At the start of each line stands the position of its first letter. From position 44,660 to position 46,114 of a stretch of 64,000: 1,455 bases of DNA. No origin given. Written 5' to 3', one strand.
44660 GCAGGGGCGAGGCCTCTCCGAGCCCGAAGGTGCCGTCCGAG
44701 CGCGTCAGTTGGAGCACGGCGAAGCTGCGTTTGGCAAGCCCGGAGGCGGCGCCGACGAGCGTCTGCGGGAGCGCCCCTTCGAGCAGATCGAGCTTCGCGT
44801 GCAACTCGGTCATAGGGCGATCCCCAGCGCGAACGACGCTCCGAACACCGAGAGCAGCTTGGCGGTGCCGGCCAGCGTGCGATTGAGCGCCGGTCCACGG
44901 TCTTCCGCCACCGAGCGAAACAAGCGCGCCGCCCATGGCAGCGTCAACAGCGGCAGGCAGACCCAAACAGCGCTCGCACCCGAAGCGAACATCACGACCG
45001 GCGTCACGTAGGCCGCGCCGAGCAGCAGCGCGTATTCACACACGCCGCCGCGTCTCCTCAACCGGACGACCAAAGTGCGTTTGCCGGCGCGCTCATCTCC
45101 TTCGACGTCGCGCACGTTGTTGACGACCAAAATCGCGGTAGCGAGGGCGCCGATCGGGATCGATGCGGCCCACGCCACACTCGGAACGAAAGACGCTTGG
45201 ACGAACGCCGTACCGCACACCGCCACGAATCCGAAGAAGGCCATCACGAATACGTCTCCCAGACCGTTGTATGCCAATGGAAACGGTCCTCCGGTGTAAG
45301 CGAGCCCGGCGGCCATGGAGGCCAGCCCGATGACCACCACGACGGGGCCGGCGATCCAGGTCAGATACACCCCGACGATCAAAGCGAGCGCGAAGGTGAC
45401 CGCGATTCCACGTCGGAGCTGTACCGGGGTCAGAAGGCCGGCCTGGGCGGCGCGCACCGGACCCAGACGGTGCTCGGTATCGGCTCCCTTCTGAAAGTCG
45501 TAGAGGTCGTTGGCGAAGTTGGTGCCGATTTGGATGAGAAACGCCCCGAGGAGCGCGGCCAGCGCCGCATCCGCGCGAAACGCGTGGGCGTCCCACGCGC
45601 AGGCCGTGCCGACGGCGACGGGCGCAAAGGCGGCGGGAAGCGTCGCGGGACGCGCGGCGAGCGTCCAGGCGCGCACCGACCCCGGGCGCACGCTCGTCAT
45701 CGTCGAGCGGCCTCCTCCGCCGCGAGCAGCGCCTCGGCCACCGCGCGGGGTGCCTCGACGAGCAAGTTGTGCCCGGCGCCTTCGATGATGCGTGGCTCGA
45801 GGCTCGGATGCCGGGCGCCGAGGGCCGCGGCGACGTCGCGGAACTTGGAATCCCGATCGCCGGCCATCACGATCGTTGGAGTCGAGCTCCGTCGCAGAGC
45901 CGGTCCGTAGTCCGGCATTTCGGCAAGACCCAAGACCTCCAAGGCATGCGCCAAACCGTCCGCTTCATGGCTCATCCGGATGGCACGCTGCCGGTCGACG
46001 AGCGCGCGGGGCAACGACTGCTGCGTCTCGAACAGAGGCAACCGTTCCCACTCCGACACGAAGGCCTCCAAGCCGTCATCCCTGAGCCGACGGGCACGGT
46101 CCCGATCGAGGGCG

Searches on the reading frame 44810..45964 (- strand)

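Call 29: search_protein_families(library=pfam, proteins=[window:44810-45964:-], max_evalue=0.0001)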
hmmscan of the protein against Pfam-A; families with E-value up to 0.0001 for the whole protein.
window:44810-45964:- (384 aa): 1 family
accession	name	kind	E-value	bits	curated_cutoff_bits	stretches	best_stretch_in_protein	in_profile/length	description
PF01040.23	UbiA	-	1.4e-34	119.9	34.2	1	113-354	2-237/250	UbiA prenyltransferase family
